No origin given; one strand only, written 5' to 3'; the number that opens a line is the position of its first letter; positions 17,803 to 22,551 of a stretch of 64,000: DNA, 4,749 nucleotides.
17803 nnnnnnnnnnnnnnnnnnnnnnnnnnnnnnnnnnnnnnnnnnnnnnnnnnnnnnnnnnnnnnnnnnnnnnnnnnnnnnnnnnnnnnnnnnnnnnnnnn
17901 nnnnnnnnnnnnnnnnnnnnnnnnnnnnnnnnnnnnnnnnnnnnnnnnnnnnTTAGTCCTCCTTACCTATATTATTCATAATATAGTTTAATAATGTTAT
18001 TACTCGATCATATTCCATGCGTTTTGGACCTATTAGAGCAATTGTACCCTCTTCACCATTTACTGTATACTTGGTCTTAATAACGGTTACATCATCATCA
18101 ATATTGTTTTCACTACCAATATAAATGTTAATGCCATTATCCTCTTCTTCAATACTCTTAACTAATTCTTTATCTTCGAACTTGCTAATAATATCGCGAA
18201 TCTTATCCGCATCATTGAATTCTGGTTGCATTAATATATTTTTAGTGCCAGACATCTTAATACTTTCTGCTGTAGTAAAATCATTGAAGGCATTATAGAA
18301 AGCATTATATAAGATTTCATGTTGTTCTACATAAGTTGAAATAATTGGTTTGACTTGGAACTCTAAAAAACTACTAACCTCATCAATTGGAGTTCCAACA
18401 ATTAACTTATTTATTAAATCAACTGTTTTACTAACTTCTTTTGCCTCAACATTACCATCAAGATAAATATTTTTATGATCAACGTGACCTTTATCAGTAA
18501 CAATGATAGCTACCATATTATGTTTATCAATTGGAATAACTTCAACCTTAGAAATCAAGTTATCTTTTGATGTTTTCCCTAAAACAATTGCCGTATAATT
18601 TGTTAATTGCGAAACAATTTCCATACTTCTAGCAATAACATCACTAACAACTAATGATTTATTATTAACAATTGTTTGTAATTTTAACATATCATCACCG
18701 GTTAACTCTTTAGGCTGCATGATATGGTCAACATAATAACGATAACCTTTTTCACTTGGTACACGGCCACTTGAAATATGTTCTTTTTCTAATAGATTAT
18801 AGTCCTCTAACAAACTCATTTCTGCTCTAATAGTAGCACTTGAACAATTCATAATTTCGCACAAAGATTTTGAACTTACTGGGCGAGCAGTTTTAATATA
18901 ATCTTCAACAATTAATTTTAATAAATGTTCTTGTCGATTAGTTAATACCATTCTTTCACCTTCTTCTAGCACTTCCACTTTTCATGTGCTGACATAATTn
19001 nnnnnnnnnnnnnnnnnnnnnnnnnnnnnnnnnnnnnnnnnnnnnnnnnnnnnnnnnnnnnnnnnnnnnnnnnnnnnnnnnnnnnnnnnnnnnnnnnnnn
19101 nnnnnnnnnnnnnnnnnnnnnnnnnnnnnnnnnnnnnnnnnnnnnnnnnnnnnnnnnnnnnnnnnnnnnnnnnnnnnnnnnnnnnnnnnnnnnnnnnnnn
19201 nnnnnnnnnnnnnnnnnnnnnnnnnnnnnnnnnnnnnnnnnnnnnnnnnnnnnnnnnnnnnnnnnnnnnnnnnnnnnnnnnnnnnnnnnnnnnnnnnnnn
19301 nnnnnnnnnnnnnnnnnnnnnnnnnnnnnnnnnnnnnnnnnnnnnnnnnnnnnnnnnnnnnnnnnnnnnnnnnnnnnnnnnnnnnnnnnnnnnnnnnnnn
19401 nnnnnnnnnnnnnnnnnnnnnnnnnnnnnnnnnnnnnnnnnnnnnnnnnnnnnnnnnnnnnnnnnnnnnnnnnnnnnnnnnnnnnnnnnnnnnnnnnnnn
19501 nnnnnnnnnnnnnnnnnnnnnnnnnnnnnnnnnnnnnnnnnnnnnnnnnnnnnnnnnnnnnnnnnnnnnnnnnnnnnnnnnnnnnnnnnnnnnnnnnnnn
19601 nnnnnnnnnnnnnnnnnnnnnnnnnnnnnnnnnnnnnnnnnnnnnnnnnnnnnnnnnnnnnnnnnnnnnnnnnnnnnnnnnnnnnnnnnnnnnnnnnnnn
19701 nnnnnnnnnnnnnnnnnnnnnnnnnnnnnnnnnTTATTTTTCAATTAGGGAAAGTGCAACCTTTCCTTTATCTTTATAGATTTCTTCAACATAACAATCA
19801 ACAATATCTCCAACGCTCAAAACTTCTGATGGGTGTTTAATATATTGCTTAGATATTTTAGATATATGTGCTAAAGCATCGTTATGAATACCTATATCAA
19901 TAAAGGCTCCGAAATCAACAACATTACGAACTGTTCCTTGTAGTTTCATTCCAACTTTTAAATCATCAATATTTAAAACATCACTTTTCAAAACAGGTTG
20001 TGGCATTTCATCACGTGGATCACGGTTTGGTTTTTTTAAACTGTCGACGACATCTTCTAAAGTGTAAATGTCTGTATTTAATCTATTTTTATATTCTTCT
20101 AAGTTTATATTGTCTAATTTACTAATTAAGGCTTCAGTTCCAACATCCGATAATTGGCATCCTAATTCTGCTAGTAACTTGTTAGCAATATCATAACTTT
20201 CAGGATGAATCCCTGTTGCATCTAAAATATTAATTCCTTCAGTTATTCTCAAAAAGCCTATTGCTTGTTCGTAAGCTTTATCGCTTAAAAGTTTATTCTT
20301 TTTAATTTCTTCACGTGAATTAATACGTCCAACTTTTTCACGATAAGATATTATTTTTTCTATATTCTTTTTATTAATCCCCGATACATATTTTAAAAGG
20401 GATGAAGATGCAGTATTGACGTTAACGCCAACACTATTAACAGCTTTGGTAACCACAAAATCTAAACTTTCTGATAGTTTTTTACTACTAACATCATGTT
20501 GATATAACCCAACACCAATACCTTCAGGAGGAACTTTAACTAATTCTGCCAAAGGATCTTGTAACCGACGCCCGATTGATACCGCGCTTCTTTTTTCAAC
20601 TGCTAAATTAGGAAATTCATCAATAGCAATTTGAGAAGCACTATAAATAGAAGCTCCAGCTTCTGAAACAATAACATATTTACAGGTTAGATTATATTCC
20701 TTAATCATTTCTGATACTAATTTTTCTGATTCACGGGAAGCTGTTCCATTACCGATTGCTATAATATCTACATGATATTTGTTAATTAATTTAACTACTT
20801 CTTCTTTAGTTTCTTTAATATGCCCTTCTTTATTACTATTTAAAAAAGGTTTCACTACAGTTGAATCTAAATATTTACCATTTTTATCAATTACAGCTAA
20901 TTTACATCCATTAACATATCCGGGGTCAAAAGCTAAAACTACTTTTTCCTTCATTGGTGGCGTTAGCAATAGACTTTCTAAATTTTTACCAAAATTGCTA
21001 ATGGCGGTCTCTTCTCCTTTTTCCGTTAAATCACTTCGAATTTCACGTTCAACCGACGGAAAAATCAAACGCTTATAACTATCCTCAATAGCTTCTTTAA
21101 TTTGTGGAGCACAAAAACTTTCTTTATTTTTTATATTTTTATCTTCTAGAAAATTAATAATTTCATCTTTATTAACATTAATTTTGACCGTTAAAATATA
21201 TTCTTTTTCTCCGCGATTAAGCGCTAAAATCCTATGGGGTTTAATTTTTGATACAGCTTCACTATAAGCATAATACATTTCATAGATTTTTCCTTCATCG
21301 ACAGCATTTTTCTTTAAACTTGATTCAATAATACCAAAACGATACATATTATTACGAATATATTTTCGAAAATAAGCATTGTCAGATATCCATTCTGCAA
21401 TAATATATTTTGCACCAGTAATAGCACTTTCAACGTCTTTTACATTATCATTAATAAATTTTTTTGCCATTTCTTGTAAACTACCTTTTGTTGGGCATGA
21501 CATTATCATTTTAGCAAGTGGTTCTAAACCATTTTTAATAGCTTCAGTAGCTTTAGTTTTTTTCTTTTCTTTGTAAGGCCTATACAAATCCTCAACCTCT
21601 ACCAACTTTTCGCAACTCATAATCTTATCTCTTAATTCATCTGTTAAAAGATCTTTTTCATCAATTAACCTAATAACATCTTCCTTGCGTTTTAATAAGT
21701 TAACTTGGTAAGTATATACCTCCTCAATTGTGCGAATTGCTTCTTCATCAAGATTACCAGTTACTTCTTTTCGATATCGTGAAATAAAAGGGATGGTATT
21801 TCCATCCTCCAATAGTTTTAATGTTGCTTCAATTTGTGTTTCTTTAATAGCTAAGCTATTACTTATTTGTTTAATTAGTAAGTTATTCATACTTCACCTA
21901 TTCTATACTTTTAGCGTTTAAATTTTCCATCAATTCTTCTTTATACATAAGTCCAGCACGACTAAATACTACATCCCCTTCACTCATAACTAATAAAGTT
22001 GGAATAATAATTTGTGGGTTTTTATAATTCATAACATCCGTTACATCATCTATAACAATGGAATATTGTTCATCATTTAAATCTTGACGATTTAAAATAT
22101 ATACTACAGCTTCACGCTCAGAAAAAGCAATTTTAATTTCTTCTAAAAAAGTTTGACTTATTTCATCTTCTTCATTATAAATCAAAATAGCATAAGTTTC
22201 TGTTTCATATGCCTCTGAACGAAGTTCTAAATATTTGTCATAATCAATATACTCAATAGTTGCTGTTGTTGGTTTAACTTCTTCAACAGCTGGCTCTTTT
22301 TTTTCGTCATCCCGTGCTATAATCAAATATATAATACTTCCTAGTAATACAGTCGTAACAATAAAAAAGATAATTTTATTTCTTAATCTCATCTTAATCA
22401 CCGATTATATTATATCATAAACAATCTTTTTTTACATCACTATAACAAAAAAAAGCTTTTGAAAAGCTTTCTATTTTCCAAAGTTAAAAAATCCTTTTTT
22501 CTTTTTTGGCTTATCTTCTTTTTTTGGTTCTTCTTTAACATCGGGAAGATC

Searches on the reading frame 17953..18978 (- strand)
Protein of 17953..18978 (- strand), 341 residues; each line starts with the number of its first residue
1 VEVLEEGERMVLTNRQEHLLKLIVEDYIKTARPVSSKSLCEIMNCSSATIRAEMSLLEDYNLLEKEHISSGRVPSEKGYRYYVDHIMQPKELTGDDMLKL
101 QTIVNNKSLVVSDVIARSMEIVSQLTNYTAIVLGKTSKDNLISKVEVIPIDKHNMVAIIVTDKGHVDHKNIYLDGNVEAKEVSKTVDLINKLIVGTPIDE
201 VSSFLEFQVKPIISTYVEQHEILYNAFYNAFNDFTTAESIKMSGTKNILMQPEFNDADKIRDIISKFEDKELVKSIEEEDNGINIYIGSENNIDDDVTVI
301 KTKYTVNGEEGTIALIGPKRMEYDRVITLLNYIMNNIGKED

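Call 6: search_protein_families(library=ncbifam, proteins=[window:17953-18978:-], max_evalue=0.1)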
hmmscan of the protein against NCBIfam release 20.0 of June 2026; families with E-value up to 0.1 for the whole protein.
window:17953-18978:- (341 aa): 9 families
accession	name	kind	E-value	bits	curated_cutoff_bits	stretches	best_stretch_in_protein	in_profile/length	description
TIGR00331.1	hrcA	equivalog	2.3e-88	297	197.2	1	13-338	1-335/338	heat-inducible transcriptional repressor HrcA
NF003033.0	PRK03911.1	equivalog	7.9e-16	58.5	248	1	13-111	4-105/264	HrcA family transcriptional regulator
NF041397.1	TranRegGlpR_Halo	equivalog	0.00051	19.8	300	1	26-76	12-60/253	HTH-type transcriptional regulator GlpR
NF053704.1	TransRegCcpNBacil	equivalog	0.0045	16.4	260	1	11-142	2-127/208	transcriptional regulator CcpN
NF040939.2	trans_reg_lrs14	equivalog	0.0046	17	90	1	28-84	31-86/103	Lrs14 family HTH-type transcriptional regulator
NF007442.0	PRK09990.1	equivalog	0.037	13.4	301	1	8-131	8-134/256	transcriptional regulator GlcC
NF038251.1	AdcR_fam_Zn_TF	equivalog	0.041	14.1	175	0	10-66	32-82/143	zinc-dependent MarR family transcriptional regulator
TIGR01573.1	cas2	equivalog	0.077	13.3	24.5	0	123-179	33-88/96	CRISPR-associated endonuclease Cas2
NF006811.0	PRK09333.1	equivalog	0.086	12.4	156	0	43-84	91-129/150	30S ribosomal protein S19e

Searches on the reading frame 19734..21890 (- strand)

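Call 6: search_protein_families(library=ncbifam, proteins=[window:19734-21890:-], max_evalue=0.1)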
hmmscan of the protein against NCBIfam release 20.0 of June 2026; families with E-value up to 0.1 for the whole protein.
window:19734-21890:- (718 aa): 27 families (the best 25 are shown)
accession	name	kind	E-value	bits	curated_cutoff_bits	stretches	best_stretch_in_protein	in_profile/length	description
NF005208.0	PRK06676.1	equivalog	9.4e-18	64.4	368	1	641-715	188-261/391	30S ribosomal protein S1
NF000907.0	PRK00087.1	equivalog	9.6e-16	57.1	624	1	641-715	473-546/671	bifunctional 4-hydroxy-3-methylbut-2-enyl diphosphate reductase/30S ribosomal protein S1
NF004954.0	PRK06299.1-4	equivalog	2.7e-14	52.2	727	1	641-715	186-259/560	30S ribosomal protein S1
NF006363.0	PRK08582.1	equivalog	3.3e-14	53.2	171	1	644-715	3-73/140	S1 domain-containing RNA-binding protein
NF005911.0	PRK07899.1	equivalog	2.6e-13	49.5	691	1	641-715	203-276/486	30S ribosomal protein S1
NF004951.0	PRK06299.1-1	equivalog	5.9e-13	48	918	1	641-715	186-259/556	30S ribosomal protein S1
NF004953.0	PRK06299.1-3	equivalog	9.2e-13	47.3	720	1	641-715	208-281/580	30S ribosomal protein S1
NF004952.0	PRK06299.1-2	equivalog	3.5e-12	45.4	524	1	641-715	213-286/580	30S ribosomal protein S1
NF040579.1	S1_dom_CvfD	subfamily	3.8e-12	46.5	117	1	645-715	2-72/113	CvfD/Ygs/GSP13 family RNA-binding post-transcriptional regulator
TIGR00717.1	rpsA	equivalog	5e-12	45.1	577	1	643-715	269-342/516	30S ribosomal protein S1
NF008805.1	PRK11824.1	equivalog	5.6e-12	44.8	471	1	642-716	608-681/683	polyribonucleotide nucleotidyltransferase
NF004955.0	PRK06299.1-5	equivalog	1.7e-11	43.1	878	1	641-714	193-265/566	30S ribosomal protein S1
NF005973.0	PRK08059.1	equivalog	2.2e-11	44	148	1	643-715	4-76/123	S1 domain-containing post-transcriptional regulator GSP13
TIGR03591.1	polynuc_phos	equivalog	3e-11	42.5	525.05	1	642-715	614-686/689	polyribonucleotide nucleotidyltransferase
NF005639.0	PRK07400.1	equivalog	1.9e-10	40.1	460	1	641-714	191-263/318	30S ribosomal protein S1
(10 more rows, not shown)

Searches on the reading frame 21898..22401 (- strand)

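Call 6: search_protein_families(library=ncbifam, proteins=[window:21898-22401:-], max_evalue=0.1)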
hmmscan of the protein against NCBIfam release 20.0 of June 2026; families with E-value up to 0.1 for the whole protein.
window:21898-22401:- (167 aa): 3 families
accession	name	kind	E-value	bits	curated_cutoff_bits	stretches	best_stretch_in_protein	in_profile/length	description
TIGR01068.1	thioredoxin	equivalog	0.0073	16.5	96.8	1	132-163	68-99/101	thioredoxin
NF038268.1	TF_SarA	equivalog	0.014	15.3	175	1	79-133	20-69/121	global transcriptional regulator SarA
NF011054.0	PRK14486.1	equivalog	0.063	12.8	447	1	6-47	6-49/294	putative bifunctional cbb3-type cytochrome c oxidase subunit II/cytochrome c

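Call 51: search_protein_families(library=pfam, proteins=[window:21898-22401:-], max_evalue=0.01)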
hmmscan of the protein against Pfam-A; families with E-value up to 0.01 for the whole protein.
window:21898-22401:- (167 aa): 0 families
